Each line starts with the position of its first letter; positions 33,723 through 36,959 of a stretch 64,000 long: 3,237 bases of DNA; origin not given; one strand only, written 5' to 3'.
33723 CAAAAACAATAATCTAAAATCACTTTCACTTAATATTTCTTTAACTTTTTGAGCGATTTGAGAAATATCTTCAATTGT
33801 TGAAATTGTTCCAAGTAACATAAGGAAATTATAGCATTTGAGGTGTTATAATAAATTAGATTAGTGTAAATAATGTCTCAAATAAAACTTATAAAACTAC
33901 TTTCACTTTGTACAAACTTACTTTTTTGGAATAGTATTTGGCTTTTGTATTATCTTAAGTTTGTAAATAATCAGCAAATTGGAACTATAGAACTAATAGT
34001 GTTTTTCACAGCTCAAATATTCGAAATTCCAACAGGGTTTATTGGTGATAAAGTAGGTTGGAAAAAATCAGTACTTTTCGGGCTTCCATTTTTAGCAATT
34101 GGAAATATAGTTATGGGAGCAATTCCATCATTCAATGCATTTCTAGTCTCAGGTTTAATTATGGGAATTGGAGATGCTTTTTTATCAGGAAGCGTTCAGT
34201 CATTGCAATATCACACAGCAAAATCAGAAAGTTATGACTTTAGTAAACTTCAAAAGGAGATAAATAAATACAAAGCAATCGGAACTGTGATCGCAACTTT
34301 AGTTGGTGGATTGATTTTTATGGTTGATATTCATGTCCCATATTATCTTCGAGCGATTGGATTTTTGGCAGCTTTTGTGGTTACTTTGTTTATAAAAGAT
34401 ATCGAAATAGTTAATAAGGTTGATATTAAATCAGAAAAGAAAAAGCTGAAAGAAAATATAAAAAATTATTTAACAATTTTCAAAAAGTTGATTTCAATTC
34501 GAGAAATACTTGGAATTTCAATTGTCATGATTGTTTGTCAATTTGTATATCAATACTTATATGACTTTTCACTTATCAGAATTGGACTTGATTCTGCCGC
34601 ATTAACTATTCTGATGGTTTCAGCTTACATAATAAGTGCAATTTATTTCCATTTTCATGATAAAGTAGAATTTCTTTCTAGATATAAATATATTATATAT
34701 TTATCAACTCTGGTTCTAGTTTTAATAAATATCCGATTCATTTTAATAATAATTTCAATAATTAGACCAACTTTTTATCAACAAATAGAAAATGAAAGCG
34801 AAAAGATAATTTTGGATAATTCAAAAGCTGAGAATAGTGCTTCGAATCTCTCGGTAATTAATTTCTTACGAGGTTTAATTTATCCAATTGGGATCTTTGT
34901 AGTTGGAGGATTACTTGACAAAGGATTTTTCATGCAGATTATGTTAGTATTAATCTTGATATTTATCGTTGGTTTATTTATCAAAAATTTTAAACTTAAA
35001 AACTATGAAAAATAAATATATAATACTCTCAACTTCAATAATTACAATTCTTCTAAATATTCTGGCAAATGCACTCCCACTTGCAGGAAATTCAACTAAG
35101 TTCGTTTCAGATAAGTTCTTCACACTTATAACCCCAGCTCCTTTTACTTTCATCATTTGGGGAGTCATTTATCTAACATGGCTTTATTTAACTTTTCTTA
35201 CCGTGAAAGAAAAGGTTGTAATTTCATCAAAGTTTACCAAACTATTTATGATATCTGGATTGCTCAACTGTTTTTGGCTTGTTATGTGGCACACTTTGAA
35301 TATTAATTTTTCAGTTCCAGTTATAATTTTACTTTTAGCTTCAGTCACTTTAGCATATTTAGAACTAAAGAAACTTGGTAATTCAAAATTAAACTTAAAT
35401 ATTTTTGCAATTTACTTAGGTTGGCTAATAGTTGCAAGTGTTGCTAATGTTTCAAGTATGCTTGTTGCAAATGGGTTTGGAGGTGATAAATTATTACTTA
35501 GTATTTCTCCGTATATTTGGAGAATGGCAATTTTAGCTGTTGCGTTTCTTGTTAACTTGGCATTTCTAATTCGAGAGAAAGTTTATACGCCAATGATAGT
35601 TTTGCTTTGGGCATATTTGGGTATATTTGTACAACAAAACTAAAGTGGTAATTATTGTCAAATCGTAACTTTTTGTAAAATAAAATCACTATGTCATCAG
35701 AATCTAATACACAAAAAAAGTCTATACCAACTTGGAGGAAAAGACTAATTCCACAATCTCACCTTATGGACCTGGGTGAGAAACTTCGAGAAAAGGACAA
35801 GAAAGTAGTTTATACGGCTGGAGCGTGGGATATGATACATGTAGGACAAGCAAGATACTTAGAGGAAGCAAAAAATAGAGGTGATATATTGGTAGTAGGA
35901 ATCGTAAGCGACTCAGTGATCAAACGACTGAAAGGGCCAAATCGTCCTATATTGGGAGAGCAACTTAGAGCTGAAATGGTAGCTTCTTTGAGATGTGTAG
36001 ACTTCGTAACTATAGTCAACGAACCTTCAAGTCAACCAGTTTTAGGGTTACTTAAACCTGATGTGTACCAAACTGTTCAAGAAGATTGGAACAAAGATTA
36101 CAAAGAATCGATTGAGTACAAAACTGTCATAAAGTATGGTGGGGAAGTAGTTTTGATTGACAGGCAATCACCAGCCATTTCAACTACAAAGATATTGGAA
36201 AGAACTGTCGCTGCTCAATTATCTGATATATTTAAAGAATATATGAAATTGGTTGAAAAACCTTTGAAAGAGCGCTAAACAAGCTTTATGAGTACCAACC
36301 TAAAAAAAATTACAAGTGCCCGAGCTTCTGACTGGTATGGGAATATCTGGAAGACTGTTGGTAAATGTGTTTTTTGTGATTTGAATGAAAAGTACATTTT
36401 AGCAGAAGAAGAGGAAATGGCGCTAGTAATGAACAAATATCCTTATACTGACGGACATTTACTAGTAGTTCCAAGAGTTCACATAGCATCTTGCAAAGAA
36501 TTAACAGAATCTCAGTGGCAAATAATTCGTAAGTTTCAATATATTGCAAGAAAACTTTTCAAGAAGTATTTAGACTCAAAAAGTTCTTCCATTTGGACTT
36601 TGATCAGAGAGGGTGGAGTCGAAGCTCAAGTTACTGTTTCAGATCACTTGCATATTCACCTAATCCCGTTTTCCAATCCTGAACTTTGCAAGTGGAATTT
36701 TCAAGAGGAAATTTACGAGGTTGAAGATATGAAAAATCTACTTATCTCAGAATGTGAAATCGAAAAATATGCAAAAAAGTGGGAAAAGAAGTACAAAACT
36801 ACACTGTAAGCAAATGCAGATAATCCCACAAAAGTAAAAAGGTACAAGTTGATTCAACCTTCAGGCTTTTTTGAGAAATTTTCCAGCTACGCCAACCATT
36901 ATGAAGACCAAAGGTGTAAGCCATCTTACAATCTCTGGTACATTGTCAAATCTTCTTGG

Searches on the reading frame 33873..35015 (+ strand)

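Call 48: search_protein_families(library=pfam, proteins=[window:33873-35015:+], max_evalue=0.0001)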
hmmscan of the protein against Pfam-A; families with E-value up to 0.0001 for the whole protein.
window:33873-35015:+ (380 aa): 1 family
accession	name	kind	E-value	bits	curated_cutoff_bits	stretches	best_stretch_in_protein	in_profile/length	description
PF07690.21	MFS_1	-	2.1e-13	50.4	33.4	1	12-289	5-285/347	Major Facilitator Superfamily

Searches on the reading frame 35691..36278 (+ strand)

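Call 48: search_protein_families(library=pfam, proteins=[window:35691-36278:+], max_evalue=0.0001)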
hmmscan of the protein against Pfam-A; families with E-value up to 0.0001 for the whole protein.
window:35691-36278:+ (195 aa): 1 family
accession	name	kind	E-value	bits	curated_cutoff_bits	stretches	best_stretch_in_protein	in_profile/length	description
PF01467.32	CTP_transf_like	-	3.6e-12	47.1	21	1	42-171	2-133/133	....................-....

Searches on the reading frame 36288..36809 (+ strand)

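Call 48: search_protein_families(library=pfam, proteins=[window:36288-36809:+], max_evalue=0.0001)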
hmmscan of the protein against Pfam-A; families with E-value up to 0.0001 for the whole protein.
window:36288-36809:+ (173 aa): 3 families
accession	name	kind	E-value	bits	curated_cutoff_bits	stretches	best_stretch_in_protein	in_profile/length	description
PF11969.13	DcpS_C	-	5.6e-12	46.6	24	1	26-133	1-107/114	Scavenger mRNA decapping enzyme C-term binding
PF01230.28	HIT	-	1e-09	39.3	21.5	1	35-127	6-94/98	HIT domain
PF04677.20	CwfJ_C_1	-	8.6e-08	32.5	21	1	22-129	9-110/122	Protein similar to CwfJ C-terminus 1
